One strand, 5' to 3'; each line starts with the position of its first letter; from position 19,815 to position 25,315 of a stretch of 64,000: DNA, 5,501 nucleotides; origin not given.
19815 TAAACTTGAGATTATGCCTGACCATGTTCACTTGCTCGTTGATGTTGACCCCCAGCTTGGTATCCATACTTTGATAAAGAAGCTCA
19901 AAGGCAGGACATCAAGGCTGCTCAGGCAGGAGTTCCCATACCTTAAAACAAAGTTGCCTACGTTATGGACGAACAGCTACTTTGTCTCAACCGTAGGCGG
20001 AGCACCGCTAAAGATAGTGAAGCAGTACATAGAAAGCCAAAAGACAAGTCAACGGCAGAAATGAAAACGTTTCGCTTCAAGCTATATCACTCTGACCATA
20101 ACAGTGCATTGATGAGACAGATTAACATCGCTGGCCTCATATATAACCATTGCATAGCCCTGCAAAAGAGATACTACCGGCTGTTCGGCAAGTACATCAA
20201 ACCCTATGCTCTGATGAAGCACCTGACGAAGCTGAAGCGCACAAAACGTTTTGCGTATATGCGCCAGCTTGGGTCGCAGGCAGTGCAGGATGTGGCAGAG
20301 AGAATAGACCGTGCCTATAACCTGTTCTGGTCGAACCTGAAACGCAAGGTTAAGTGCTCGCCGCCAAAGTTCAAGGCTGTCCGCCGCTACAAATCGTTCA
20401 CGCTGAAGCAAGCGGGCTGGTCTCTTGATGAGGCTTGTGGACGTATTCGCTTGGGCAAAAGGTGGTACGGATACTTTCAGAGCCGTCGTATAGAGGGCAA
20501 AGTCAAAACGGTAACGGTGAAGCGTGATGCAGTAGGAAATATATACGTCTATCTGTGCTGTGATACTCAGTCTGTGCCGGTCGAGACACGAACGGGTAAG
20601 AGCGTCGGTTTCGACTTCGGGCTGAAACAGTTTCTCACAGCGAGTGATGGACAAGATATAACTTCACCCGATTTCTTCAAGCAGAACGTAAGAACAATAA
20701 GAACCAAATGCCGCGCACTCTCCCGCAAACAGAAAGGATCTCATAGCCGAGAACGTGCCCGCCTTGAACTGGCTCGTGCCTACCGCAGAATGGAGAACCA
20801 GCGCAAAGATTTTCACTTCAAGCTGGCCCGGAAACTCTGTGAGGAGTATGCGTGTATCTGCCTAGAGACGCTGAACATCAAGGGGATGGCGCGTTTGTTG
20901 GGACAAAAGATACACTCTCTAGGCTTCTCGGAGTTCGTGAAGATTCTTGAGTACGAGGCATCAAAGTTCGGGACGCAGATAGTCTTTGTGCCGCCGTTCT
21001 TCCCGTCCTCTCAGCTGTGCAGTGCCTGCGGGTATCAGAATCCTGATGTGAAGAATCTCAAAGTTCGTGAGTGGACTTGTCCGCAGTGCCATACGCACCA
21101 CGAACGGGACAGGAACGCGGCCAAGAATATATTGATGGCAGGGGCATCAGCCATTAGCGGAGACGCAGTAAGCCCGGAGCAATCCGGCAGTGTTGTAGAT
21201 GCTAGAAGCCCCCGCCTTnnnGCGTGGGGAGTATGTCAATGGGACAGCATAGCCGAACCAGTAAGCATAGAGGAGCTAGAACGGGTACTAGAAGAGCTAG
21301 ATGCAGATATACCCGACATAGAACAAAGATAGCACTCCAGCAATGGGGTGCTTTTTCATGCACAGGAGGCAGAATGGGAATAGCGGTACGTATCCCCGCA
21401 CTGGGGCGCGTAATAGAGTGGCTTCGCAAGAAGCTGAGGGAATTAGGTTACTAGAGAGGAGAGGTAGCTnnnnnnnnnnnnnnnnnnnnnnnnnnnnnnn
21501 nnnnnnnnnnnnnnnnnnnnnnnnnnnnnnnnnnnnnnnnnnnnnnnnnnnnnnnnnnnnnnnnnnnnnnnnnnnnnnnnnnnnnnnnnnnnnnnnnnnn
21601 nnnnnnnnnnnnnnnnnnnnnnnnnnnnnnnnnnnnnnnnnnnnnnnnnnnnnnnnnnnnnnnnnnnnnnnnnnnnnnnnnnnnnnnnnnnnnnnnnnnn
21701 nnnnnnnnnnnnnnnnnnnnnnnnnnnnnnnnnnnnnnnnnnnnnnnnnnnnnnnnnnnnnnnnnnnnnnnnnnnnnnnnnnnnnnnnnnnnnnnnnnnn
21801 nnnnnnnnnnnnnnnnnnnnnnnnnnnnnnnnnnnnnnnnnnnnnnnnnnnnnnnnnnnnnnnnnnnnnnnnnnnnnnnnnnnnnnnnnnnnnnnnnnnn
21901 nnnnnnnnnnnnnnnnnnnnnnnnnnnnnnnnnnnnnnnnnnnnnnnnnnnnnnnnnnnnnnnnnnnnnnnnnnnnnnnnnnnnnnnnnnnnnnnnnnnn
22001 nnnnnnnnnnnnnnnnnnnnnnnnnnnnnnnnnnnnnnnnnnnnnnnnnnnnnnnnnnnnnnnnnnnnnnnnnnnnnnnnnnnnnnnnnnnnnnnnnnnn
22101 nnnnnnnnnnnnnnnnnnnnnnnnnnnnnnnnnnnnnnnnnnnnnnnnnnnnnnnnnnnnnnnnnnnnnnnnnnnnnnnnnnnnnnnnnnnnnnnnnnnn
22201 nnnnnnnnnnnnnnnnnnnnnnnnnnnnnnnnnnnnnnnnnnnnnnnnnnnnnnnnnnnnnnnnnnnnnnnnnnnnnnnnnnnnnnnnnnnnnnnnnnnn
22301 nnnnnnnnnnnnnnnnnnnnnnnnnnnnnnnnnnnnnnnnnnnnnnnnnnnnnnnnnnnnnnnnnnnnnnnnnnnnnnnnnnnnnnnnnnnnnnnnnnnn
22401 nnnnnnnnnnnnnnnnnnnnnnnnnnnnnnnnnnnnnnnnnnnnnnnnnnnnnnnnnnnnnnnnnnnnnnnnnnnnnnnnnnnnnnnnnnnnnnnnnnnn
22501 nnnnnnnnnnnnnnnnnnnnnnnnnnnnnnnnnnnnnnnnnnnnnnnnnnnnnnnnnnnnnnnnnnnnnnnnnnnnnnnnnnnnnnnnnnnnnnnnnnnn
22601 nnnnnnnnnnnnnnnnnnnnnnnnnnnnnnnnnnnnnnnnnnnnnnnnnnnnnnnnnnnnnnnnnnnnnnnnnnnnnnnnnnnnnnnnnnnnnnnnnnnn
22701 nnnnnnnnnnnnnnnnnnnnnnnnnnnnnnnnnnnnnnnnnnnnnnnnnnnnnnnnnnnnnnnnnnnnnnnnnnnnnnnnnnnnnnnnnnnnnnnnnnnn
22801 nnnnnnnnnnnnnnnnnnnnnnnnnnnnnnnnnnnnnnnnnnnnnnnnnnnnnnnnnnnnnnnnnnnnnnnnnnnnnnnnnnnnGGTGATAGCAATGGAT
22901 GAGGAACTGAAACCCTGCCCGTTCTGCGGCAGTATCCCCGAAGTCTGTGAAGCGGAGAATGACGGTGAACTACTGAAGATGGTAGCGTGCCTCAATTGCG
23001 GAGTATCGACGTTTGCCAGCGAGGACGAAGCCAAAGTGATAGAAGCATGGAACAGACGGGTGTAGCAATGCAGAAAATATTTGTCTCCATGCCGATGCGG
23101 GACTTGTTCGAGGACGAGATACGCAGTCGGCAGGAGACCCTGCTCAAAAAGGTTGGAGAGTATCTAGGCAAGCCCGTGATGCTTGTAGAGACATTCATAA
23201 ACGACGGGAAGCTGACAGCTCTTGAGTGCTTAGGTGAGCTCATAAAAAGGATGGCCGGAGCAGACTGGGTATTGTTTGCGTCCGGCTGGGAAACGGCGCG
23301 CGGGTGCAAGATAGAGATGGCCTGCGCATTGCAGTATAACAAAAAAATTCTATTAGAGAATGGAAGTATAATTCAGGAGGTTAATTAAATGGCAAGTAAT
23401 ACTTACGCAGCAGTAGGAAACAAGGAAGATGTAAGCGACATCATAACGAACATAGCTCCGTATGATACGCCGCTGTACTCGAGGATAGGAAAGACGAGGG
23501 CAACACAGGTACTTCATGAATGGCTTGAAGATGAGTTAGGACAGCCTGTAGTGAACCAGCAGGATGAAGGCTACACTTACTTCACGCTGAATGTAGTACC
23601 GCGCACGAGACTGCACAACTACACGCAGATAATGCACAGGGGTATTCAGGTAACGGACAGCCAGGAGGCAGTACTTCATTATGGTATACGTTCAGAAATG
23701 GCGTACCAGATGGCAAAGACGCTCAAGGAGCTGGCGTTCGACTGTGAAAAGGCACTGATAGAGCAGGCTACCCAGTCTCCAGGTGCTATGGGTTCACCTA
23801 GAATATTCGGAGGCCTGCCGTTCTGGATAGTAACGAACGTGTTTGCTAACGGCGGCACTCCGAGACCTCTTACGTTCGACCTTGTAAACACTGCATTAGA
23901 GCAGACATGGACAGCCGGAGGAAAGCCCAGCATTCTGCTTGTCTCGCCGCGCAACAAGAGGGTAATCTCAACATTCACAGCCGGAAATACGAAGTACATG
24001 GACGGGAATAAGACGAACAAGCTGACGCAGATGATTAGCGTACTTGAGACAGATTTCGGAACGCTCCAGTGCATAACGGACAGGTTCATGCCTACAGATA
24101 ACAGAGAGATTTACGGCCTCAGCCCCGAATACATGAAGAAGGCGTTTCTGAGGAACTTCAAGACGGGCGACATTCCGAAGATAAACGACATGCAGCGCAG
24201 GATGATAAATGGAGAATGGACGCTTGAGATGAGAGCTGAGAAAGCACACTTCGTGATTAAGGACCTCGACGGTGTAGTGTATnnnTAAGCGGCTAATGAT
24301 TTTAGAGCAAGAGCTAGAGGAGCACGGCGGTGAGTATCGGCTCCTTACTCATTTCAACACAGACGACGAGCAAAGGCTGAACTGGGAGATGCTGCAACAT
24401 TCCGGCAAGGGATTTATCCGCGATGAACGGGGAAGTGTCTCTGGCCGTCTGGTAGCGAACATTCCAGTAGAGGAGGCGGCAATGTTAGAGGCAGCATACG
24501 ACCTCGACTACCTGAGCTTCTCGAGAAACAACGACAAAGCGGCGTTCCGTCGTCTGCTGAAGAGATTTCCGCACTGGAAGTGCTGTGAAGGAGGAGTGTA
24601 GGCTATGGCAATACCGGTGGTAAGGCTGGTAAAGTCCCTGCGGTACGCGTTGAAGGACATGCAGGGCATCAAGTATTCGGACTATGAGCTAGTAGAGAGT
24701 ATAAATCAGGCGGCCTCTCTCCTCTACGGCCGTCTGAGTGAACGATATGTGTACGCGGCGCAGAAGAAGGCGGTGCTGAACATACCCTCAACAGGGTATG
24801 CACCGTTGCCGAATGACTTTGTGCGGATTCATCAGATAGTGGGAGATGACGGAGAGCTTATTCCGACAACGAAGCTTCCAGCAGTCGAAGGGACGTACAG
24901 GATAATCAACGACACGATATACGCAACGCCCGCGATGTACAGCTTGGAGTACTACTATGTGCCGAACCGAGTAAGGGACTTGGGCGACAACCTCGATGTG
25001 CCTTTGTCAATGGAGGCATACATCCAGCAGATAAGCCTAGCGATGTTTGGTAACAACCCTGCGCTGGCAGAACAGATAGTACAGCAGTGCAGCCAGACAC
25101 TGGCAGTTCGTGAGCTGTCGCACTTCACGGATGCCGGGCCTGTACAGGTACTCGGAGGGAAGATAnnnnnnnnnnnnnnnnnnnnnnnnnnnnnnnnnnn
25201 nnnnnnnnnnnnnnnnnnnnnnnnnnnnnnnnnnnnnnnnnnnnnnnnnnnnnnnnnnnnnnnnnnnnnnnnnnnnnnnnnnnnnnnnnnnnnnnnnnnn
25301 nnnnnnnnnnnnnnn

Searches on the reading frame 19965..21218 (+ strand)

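Call 10: search_protein_families(library=phrogs, max_evalue=0.001, proteins=[window:19965-21218:+])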
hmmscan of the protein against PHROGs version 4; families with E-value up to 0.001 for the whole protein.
window:19965-21218:+ (418 aa): 4 families
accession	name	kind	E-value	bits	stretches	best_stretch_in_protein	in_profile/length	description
phrog_506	-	integration and excision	1.2e-96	325.3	1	29-405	3-377/403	transposase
phrog_12300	-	integration and excision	5.8e-46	157.9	1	160-403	9-252/286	transposase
phrog_17087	-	unknown function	1.2e-38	133.5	1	264-398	2-137/141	-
phrog_13964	-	integration and excision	2.4e-34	119.9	1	34-271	3-235/237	transposase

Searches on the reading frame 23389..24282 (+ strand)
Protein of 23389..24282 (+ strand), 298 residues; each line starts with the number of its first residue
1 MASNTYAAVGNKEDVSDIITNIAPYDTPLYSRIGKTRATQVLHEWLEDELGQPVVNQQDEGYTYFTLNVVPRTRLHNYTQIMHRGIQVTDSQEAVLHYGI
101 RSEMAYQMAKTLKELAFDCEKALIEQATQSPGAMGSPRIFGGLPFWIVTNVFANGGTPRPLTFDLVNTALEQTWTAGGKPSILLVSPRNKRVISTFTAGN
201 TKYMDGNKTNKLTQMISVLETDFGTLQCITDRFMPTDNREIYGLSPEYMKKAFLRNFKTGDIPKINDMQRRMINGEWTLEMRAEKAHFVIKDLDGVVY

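Call 10: search_protein_families(library=phrogs, max_evalue=0.001, proteins=[window:23389-24282:+])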
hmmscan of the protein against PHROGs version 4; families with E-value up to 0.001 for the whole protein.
window:23389-24282:+ (298 aa): 1 family
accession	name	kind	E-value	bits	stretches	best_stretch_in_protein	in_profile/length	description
phrog_1328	-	head and packaging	5e-92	310.9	1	4-294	13-307/583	major head protein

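Call 18: search_dna_similar(query=window:23389-24282:+, collection=phages, mode=protein, max_rows=25)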
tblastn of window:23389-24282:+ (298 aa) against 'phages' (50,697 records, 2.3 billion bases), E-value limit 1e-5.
Records with a match: 335; places in all: 355; records where one place covers at least 80% of the query: 320.
Best place of each record, by identity: <60% 335.
By first word of the organism name: Pseudomonas 104; Escherichia 93; Vibrio 19; Mycobacterium 13; Aeromonas 11; Caudoviricetes 10; Proteus 8; Propionibacterium 8; Cronobacter 7; Sulfitobacter 7; and 27 more.
By host as written in the record: Escherichia coli 51; Pseudomonas aeruginosa 39; - 31; Pseudomonas aeruginosa PAO1 16; Mycobacterium smegmatis mc2 155 11; Aeromonas hydrophila 9; Propionibacterium freudenreichii TL110 8; Pseudomonas sp. 6; and 103 more.
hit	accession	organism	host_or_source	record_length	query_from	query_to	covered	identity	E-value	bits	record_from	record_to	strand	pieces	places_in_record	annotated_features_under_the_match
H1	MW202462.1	Caudoviricetes sp.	Manatee Spring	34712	5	293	97%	36.5%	1e-51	187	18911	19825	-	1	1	major capsid protein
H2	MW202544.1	Bacteriophage sp.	Manatee Spring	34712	5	293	97%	36.5%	1e-51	187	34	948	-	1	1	major capsid protein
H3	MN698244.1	Pelagibacter phage HTVC106P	Candidatus Pelagibacter sp. HTCC7211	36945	5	293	97%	35.9%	2e-48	178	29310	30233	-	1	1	head protein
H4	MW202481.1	Caudoviricetes sp.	Manatee Spring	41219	5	293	97%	35.3%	1e-51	187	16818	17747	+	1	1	major capsid protein | hypothetical protein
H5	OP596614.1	Bradyrhizobium phage ppBeUSDA76-2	Bradyrhizobium elkanii USDA 76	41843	5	286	95%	36.1%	1e-39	153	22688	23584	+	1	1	DUF5309 domain-containing protein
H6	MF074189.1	Sinorhizobium phage phiM5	Sinorhizobium meliloti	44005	12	294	95%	35.8%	2e-47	175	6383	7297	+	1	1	major capsid protein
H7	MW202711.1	Caudoviricetes sp.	Manatee Spring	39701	1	293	98%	34.3%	2e-47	176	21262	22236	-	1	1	major capsid protein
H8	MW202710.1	Caudoviricetes sp.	Manatee Spring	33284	5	293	97%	34.7%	7e-49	179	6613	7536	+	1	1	major capsid protein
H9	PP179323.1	Pseudomonas phage Lyrsu01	Pseudomonas syringae USA0011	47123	2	293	98%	34.0%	1e-37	147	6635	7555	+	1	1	capsid protein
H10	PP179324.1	Pseudomonas phage Lyrsu02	Pseudomonas syringae USA0011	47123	2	293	98%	34.0%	1e-37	147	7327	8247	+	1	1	capsid protein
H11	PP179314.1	Pseudomonas phage Lyrsu03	Pseudomonas syringae P3.01.09C09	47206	2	293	98%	34.0%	1e-37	147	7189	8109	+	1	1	capsid protein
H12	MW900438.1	Vibrio phage vB_ValP_VA-RY-3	Vibrio alginolyticus RY-3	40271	1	293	98%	33.7%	4e-35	140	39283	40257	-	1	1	major head protein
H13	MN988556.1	Rhizobium phage RHph_I1_23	Rhizobium phaseoli I1_23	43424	5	296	98%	33.7%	2e-37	146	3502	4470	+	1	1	major capsid protein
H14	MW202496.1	Caudoviricetes sp.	Manatee Spring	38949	12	293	95%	34.6%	1e-47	176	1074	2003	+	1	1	major capsid protein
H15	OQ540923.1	Microcystis phage MJing1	Microcystis sp.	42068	2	293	98%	33.3%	1e-41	158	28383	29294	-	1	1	protein of unknown function (DUF5309)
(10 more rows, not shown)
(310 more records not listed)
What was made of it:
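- The major capsid protein is about 35% identical to those of podophages (call 18).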

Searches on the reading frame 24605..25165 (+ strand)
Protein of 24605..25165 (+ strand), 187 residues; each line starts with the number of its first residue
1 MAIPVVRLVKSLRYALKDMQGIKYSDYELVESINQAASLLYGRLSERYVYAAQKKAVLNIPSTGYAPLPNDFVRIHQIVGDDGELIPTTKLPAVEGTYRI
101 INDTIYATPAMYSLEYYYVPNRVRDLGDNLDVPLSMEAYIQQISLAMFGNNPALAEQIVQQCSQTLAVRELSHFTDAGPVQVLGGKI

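Call 29: search_solved_structures(query=window:24605-25165:+, max_evalue=1)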
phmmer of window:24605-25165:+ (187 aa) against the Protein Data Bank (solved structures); distinct sequences matched with E-value up to 1: 2.
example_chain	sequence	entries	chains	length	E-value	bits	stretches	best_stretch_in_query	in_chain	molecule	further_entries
4xel_A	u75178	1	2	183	0.083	16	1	96-133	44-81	Inorganic pyrophosphatase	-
3i4q_A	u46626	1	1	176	0.42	13.7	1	99-133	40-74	APC40078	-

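Call 62: search_protein_families(library=pfam, max_evalue=0.001, proteins=[window:24605-25165:+])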
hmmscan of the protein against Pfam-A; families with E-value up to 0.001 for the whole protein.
window:24605-25165:+ (187 aa): 1 family
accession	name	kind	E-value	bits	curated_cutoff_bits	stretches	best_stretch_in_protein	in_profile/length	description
PF24175.2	SU10_adaptor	-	7.3e-06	27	27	1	15-143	13-147/194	SU10 adaptor protein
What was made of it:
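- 24605..25168 (+): SU10-type head-to-tail adaptor. By analogy with SU10 it would carry the docks for long fibres. Pfam SU10_adaptor, 27.0 bits, exactly at the cut-off of 27 (call 62).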
